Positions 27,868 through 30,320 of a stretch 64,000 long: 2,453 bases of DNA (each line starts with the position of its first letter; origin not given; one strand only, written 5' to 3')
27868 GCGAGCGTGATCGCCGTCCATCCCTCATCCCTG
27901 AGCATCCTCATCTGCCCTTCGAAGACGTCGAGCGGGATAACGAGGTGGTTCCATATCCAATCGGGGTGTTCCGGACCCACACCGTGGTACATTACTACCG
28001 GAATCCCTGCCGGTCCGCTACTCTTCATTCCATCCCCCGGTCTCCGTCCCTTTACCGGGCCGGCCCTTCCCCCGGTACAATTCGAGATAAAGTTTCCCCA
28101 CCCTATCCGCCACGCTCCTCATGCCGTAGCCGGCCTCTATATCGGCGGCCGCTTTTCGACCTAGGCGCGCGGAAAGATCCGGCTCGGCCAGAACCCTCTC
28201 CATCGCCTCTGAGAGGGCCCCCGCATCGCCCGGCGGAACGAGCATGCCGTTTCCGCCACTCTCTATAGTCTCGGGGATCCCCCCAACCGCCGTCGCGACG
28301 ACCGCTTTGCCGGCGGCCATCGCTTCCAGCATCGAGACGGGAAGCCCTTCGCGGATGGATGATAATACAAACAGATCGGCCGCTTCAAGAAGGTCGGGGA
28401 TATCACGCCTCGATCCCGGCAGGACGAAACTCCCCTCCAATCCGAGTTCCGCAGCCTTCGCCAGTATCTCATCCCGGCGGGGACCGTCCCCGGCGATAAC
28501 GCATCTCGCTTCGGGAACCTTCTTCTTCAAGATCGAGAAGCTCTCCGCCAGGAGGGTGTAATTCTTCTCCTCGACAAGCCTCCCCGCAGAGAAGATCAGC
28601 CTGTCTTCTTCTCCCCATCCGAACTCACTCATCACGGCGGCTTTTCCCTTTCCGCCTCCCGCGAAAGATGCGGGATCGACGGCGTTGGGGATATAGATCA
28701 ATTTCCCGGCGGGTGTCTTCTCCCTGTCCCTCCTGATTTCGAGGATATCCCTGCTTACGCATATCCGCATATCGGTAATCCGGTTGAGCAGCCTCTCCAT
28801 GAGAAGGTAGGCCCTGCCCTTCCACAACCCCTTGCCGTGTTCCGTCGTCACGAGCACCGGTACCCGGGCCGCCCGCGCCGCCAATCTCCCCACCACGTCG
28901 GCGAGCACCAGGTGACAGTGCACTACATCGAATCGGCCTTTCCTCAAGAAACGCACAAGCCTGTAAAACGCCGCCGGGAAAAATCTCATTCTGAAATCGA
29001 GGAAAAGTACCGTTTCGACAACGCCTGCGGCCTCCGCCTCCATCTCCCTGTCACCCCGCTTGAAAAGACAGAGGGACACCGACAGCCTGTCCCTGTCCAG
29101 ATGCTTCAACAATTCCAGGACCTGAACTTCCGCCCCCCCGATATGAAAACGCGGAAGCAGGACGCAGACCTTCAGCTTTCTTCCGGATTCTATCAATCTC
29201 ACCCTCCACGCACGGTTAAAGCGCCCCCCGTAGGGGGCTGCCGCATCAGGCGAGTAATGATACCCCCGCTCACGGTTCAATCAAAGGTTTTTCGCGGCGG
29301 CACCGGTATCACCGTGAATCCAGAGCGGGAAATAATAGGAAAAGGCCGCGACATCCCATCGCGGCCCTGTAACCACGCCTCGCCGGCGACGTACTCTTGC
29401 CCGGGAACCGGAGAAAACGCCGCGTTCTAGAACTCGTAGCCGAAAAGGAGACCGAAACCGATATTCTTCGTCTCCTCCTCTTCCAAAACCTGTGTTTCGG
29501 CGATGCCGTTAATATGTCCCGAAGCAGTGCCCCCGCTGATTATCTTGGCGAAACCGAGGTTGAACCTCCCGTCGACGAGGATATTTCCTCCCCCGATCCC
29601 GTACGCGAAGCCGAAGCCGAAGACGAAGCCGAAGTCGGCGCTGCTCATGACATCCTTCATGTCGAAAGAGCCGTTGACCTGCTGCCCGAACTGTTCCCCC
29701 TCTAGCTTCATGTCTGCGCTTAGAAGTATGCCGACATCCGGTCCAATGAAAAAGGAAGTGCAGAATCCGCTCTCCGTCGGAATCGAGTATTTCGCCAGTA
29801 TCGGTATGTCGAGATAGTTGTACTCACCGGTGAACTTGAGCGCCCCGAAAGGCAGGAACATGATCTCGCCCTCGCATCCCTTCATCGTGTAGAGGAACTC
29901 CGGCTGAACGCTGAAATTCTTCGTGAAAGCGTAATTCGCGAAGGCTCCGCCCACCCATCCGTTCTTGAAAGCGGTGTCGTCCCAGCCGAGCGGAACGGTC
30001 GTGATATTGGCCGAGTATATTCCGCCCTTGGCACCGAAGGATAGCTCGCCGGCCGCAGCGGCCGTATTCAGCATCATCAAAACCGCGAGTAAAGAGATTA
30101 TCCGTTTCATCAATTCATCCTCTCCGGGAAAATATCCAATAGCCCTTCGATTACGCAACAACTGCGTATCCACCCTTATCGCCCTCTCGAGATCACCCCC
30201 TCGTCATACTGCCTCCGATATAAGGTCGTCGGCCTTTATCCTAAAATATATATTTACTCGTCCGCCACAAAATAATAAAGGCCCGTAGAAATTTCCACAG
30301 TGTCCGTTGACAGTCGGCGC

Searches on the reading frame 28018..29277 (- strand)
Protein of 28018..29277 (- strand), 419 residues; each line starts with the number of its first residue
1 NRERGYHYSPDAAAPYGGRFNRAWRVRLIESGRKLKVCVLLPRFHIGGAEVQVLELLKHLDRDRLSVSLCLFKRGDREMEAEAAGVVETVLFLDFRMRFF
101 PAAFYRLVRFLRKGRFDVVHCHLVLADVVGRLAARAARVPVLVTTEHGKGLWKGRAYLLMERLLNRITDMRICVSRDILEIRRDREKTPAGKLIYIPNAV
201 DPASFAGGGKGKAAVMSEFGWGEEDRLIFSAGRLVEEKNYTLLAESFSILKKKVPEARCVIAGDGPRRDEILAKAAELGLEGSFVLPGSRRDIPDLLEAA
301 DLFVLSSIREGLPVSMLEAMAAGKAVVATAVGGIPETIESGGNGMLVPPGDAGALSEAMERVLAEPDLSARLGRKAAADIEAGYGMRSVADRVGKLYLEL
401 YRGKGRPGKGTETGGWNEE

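Call 16: search_protein_families(library=pfam, proteins=[window:28018-29277:-], max_evalue=0.001)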
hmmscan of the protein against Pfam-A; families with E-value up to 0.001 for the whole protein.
window:28018-29277:- (419 aa): 6 families
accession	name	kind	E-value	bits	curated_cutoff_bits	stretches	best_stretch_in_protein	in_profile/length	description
PF00534.26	Glycos_transf_1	-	2.6e-43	148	26.4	1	218-377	8-170/172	Glycosyl transferases group 1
PF13692.12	Glyco_trans_1_4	-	1.4e-37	129.6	27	1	227-364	3-141/142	Glycosyl transferases group 1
PF13439.12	Glyco_transf_4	-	4.5e-25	89.1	28.5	1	46-203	1-169/170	Glycosyltransferase Family 4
PF13579.12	Glyco_trans_4_4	-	6.8e-19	69.2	29.7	1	47-198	1-157/158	Glycosyl transferase 4-like domain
PF13477.12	Glyco_trans_4_2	-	2.7e-05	24.8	23.4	1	53-154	13-114/139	Glycosyl transferase 4-like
PF13524.12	Glyco_trans_1_2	-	6.1e-05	23.4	25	1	271-391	5-140/144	Glycosyl transferase-like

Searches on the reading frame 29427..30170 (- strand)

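Call 16: search_protein_families(library=pfam, proteins=[window:29427-30170:-], max_evalue=0.001)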
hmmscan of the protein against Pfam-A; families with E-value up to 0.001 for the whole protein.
window:29427-30170:- (247 aa): 2 families
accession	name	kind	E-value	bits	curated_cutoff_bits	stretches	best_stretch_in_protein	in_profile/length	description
PF13568.12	OMP_b-brl_2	-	4.5e-18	66.4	27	1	42-211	8-174/175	Outer membrane protein beta-barrel domain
PF13505.12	OMP_b-brl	-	5.7e-14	53.1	28.7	1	27-247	2-175/175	Outer membrane protein beta-barrel domain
